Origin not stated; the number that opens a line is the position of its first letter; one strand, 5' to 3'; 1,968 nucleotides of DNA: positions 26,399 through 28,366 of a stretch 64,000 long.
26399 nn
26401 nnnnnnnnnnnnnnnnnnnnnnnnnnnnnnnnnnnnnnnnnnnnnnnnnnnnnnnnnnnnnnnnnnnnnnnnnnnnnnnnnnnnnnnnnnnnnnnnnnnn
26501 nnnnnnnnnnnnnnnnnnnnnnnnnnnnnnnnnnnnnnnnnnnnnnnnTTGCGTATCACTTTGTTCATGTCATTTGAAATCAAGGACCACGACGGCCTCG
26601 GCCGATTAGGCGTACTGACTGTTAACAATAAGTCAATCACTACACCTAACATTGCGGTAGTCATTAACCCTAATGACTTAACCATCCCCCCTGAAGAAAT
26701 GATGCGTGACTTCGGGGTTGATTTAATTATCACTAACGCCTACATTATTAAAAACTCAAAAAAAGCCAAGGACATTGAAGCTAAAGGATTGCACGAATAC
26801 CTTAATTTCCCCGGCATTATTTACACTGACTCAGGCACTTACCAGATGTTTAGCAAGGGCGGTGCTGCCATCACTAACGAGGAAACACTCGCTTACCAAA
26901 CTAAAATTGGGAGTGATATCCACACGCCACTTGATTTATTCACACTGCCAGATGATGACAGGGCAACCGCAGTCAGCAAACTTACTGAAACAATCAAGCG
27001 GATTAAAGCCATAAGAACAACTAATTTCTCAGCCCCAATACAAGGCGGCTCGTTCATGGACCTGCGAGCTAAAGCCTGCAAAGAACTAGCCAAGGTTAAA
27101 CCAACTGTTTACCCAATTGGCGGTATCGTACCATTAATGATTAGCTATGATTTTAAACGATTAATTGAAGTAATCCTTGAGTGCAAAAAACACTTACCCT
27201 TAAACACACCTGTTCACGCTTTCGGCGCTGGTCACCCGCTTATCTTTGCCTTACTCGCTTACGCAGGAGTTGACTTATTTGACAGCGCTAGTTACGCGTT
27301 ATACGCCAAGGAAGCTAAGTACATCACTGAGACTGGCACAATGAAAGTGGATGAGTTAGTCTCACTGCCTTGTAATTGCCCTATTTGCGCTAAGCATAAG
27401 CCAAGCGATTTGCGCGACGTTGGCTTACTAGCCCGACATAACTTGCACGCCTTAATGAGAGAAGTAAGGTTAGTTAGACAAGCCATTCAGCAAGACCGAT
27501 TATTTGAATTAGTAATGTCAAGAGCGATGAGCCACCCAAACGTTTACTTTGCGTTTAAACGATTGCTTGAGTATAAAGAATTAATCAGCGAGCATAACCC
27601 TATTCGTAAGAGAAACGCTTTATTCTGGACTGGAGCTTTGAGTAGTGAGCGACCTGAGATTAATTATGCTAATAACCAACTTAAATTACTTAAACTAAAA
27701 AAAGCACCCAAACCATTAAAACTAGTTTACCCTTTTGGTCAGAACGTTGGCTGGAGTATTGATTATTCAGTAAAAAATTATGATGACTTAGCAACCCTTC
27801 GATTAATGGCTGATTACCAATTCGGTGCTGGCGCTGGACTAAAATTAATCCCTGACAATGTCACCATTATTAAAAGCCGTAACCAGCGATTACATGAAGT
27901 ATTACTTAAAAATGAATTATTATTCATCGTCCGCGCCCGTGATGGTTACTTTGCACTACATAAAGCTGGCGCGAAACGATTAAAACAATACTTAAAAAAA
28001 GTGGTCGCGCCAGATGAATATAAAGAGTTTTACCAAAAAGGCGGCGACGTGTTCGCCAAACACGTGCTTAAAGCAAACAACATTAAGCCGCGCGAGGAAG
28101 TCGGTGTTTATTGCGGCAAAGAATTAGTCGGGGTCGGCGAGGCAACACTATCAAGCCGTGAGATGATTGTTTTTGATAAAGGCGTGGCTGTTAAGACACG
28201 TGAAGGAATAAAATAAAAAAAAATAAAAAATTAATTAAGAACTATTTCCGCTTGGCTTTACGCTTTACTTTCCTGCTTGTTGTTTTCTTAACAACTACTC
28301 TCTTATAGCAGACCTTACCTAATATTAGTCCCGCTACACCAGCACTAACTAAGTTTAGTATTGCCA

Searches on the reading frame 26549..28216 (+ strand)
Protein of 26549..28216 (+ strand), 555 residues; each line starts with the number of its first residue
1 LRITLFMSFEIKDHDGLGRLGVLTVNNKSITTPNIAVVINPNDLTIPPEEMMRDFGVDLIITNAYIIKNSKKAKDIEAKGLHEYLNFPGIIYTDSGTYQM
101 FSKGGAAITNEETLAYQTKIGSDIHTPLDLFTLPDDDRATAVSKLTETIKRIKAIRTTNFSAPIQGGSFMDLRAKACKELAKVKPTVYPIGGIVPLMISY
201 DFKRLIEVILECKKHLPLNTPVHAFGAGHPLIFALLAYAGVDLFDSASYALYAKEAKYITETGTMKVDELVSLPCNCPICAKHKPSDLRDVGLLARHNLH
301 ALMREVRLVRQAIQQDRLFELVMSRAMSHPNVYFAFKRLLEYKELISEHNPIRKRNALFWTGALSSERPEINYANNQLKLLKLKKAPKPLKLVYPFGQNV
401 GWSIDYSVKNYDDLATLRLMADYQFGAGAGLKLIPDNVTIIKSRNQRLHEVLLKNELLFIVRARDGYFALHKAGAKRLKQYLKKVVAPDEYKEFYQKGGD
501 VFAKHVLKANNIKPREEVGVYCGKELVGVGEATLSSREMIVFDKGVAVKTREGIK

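Call 3: search_protein_families(library=pfam, proteins=[window:26549-28216:+], max_evalue=0.1)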
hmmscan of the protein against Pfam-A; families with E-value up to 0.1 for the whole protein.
window:26549-28216:+ (555 aa): 3 families
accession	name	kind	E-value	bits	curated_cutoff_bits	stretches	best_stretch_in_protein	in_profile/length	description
PF01702.25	TGT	-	3.2e-66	224.3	26.3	1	18-330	3-356/357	Queuine tRNA-ribosyltransferase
PF14810.12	TGT_C2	-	1.8e-20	73.4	25.3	1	416-483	2-70/72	Patch-forming domain C2 of tRNA-guanine transglycosylase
PF01472.26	PUA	-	2.1e-08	34.4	24.8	1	484-553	2-73/74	PUA domain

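Call 4: search_protein_families(library=ncbifam, proteins=[window:26549-28216:+], max_evalue=0.1)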
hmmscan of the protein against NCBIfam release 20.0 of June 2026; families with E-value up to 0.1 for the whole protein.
window:26549-28216:+ (555 aa): 13 families
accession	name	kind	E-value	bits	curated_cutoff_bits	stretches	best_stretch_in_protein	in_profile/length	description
TIGR00432.2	arcsn_tRNA_tgt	equivalog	3.4e-132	441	350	1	9-385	1-390/441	tRNA guanosine(15) transglycosylase TgtA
TIGR00449.1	tgt_general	superfamily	3.6e-59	200.5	47.6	1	9-331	1-364/367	tRNA-guanine transglycosylase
NF040592.1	tRNA_mod_ArcS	equivalog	3.1e-56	191.2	440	2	200-373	109-280/575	archaeosine synthase subunit alpha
TIGR00430.1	Q_tRNA_tgt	equivalog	2.2e-25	89.4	306.75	2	107-322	119-356/368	tRNA guanosine(34) transglycosylase Tgt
NF053620.1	ArchsnAlpArcSThp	equivalog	6.7e-17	61.1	600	2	414-551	385-515/515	archaeosine synthase subunit alpha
NF010368.0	PRK13795.1-3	equivalog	8e-06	24.4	588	1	445-551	82-200/635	hypothetical protein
NF010367.0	PRK13795.1-2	equivalog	9e-05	21.1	456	1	456-552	99-198/584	hypothetical protein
TIGR00451.1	unchar_dom_2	domain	0.00026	21.2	27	1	455-552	5-103/107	uncharacterized domain 2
TIGR00425.1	CBF5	equivalog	0.0012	18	238.15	1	481-551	236-308/322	RNA-guided pseudouridylation complex pseudouridine synthase subunit Cbf5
TIGR03684.1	arCOG00985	hypoth_equivalog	0.01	15.6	120.6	1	438-550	32-143/154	arCOG04150 universal archaeal PUA-domain protein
NF041059.1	DpdA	equivalog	0.01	14.7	200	0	171-253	185-263/406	tRNA-guanine transglycosylase DpdA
NF011153.0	PRK14560.1-4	equivalog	0.018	15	169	1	442-550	40-149/162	putative RNA-binding protein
NF003280.0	PRK04270.1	equivalog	0.051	12.3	242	1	477-551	229-305/323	RNA-guided pseudouridylation complex pseudouridine synthase subunit Cbf5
